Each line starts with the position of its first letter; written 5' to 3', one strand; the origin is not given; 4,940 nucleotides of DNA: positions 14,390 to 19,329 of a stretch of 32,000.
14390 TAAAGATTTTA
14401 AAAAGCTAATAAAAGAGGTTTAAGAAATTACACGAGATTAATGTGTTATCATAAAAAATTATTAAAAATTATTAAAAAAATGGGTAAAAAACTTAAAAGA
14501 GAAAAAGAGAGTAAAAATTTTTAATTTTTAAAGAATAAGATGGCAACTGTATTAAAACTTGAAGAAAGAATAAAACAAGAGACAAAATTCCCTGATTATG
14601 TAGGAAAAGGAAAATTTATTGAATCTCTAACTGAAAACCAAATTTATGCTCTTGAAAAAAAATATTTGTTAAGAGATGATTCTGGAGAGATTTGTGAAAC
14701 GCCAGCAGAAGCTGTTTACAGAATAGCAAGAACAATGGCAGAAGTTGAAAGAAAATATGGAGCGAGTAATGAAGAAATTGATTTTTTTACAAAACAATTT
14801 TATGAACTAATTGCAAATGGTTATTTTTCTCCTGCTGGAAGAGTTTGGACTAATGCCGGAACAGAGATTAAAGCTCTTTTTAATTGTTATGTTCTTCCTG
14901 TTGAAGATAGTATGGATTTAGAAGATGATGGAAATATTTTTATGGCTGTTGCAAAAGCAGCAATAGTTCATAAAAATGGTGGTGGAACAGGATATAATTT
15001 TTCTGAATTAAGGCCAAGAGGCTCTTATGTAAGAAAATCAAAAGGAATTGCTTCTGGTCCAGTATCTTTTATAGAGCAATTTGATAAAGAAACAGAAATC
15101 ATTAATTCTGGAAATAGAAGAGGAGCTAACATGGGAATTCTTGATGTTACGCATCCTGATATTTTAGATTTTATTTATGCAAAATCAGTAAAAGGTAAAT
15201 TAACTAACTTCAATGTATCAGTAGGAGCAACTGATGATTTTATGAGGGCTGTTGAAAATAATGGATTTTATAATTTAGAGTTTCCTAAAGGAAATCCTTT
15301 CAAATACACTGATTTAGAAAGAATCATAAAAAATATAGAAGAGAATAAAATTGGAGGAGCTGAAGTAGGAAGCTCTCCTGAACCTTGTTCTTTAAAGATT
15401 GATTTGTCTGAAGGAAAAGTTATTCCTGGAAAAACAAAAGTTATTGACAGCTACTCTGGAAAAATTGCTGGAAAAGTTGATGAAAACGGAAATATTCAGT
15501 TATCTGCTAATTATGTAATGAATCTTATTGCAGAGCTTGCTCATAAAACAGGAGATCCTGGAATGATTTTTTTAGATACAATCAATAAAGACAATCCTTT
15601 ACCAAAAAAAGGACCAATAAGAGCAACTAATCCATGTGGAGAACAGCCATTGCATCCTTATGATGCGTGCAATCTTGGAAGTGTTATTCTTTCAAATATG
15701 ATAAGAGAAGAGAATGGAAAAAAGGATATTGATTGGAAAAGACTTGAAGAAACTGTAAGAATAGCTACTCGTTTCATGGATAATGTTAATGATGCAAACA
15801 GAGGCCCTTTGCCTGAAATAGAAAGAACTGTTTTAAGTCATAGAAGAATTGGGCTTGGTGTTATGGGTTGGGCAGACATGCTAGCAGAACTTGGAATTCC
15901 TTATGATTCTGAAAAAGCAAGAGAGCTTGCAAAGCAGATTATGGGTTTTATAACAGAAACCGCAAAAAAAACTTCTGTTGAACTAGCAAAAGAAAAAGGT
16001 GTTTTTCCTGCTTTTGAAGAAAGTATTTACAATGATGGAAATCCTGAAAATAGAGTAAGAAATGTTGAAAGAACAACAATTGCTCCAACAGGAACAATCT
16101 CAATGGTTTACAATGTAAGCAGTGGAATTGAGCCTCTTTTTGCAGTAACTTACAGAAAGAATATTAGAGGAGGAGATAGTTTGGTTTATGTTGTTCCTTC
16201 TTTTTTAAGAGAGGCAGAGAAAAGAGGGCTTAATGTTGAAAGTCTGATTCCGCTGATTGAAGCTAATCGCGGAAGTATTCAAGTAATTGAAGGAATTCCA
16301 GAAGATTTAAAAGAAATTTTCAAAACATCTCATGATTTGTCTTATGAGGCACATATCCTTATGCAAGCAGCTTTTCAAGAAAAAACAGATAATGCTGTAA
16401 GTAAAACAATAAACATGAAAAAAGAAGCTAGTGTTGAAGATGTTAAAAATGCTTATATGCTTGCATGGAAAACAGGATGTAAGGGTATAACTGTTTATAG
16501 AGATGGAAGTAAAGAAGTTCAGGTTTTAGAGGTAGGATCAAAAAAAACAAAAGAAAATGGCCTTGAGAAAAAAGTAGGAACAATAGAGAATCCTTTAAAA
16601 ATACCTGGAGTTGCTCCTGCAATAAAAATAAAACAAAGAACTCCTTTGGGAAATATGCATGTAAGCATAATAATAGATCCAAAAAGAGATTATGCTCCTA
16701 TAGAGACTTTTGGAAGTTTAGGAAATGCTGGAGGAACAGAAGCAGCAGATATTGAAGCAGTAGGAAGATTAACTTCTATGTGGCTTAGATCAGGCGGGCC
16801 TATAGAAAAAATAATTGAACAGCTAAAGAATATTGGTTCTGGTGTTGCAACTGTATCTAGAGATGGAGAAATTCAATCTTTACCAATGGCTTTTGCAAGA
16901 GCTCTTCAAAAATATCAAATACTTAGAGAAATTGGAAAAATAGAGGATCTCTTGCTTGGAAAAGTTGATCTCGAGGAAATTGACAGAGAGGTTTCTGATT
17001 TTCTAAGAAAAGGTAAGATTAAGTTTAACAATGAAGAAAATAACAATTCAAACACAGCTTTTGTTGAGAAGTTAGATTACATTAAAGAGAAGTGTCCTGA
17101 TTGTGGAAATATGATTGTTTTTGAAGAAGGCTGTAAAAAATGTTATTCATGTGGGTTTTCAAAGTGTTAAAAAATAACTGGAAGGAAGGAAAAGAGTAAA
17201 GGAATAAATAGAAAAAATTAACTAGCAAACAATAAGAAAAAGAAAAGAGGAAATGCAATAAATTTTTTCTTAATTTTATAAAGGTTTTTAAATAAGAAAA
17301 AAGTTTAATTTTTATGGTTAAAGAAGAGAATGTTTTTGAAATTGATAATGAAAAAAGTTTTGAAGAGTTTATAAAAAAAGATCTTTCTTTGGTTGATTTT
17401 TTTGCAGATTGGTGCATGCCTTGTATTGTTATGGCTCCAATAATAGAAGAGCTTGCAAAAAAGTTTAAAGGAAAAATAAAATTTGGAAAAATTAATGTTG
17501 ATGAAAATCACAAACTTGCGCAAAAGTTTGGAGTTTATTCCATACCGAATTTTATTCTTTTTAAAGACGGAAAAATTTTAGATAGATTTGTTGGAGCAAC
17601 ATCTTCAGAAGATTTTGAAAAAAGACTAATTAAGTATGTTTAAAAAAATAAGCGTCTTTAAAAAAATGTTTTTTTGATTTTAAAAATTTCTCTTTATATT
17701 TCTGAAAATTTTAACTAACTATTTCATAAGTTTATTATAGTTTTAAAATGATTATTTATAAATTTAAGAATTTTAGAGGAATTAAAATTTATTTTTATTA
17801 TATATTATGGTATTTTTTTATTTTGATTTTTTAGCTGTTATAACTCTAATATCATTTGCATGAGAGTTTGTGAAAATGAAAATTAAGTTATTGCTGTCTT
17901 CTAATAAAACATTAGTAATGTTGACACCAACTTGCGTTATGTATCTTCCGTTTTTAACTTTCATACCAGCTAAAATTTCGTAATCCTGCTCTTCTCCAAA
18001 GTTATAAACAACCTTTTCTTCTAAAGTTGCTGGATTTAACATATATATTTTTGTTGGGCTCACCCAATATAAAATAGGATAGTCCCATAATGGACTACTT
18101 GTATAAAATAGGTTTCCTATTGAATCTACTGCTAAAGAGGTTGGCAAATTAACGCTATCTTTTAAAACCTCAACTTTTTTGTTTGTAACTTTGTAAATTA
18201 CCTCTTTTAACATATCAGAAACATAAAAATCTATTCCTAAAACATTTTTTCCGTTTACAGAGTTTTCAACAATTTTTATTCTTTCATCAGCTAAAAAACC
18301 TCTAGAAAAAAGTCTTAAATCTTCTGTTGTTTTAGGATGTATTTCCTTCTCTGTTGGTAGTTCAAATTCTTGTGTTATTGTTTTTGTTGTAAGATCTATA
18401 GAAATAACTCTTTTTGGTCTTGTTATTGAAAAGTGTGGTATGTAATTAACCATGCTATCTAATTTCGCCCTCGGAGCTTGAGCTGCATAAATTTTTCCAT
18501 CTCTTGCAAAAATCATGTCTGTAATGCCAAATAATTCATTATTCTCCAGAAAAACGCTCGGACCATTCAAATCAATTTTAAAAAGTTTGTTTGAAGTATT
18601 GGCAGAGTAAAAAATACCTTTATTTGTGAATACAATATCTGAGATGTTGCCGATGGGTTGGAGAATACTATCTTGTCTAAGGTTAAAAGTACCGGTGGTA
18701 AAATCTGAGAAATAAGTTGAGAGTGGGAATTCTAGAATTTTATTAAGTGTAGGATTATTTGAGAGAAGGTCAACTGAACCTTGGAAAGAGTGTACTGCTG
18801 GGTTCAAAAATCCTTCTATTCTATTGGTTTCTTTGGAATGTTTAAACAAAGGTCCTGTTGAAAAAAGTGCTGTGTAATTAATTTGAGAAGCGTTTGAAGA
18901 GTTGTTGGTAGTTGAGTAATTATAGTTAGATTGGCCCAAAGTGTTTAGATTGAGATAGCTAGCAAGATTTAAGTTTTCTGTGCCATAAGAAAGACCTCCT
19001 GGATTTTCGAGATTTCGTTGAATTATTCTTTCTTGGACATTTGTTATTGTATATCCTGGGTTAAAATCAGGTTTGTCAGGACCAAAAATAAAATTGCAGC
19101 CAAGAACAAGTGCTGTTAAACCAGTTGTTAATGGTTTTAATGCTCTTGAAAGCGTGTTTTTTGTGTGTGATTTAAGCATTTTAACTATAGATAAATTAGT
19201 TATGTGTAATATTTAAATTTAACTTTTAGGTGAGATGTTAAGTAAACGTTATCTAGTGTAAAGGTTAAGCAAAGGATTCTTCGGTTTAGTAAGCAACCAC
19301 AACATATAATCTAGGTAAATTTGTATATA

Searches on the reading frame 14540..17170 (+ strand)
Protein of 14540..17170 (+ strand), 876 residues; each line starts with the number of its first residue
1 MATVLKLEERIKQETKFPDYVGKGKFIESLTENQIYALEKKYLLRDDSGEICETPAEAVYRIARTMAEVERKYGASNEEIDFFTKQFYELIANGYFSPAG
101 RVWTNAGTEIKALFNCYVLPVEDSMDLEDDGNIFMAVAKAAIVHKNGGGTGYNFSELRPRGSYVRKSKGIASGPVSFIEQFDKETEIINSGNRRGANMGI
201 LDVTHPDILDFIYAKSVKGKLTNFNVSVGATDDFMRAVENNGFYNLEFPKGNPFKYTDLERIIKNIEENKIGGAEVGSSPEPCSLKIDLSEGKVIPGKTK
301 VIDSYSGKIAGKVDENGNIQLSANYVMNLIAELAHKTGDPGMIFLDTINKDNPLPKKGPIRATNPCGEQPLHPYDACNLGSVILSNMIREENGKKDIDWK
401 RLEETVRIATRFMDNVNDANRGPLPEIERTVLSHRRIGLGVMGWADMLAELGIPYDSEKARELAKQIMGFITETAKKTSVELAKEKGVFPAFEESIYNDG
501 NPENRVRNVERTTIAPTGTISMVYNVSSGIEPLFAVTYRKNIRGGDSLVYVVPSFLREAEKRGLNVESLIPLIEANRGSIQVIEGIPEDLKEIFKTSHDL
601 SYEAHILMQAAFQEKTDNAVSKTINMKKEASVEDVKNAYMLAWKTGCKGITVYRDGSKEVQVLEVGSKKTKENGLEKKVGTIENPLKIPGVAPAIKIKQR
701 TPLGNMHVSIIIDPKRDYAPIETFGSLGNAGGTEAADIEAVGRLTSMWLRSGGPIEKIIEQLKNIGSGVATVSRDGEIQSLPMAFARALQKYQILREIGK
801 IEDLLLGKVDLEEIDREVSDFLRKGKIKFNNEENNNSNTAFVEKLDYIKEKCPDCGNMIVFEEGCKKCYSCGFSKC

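Call 8: search_protein_families(library=pfam, proteins=[window:14540-17170:+], max_evalue=0.01)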
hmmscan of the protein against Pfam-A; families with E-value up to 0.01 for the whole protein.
window:14540-17170:+ (876 aa): 3 families
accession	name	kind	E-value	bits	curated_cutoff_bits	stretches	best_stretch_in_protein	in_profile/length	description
PF02867.20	Ribonuc_red_lgC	-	2.5e-130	436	23.9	1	115-653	2-523/523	Ribonucleotide reductase, barrel domain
PF00317.26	Ribonuc_red_lgN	-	3.7e-17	62.6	28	1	29-109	2-75/77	Ribonucleotide reductase, all-alpha domain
PF12637.14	TSCPD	-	4.8e-13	49.7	22.8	1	700-792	6-87/88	TSCPD domain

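Call 26: find_encoding_contigs(protein=window:14540-17170:+, flank=10000, max_places=3)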
Protein window:14540-17170:+ (876 aa): no gene with exactly this product is on record in the collection.

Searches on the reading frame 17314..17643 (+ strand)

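Call 79: search_protein_families(library=pfam, proteins=[window:17314-17643:+], max_evalue=0.01)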
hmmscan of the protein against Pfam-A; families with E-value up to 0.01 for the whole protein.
window:17314-17643:+ (109 aa): 12 families
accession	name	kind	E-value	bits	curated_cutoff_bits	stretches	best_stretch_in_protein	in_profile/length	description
PF00085.26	Thioredoxin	-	1.6e-27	95.9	23.5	1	11-105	5-101/103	Thioredoxin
PF13098.12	Thioredoxin_2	-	7.4e-10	39.5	27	1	24-105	7-104/104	Thioredoxin-like domain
PF14595.12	Thioredoxin_9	-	1.9e-06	28.2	25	1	12-85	30-106/129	Thioredoxin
PF13905.12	Thioredoxin_8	-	2.9e-06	27.9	27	0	23-64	2-45/94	Thioredoxin-like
PF07449.17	HyaE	-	8.9e-06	26.1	22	1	40-91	46-98/108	Hydrogenase-1 expression protein HyaE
PF04756.19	OST3_OST6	-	1.3e-05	25.3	27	1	9-85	15-104/294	OST3 / OST6 family, transporter family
PF08534.16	Redoxin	-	1.4e-05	25.3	26.6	0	12-54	19-61/148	Redoxin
PF13728.12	TraF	-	0.00078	19.8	23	1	20-87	127-203/224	F plasmid transfer operon protein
PF00578.27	AhpC-TSA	-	0.0012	19.3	26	0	12-53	16-57/124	AhpC/TSA family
PF13848.12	Thioredoxin_6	-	0.0024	18.2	27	1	13-75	84-148/184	Thioredoxin-like domain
PF01323.26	DSBA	-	0.003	17.8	25.6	0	61-105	151-190/191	DSBA-like thioredoxin domain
PF02114.22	Phosducin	-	0.0055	16.2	23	1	6-97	126-219/265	Phosducin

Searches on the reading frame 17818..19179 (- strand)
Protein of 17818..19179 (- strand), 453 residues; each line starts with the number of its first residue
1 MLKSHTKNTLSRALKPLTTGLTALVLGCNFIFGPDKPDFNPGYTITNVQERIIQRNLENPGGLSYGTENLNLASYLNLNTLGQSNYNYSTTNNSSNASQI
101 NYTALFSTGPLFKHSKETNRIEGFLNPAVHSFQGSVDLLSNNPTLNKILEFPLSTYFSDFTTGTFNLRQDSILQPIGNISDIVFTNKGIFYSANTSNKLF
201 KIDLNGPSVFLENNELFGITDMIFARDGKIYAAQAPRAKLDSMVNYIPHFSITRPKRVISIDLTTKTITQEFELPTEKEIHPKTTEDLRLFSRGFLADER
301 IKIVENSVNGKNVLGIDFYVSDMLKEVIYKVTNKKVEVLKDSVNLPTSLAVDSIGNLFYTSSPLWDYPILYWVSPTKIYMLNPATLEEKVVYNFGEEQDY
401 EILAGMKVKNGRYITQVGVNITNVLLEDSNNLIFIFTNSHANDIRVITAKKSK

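Call 8: search_protein_families(library=pfam, proteins=[window:17818-19179:-], max_evalue=0.01)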
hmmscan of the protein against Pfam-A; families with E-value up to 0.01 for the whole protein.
window:17818-19179:- (453 aa): 0 families

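Call 62: find_encoding_contigs(protein=window:17818-19179:-, flank=10000, max_places=4)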
Protein window:17818-19179:- (453 aa): no gene with exactly this product is on record in the collection.
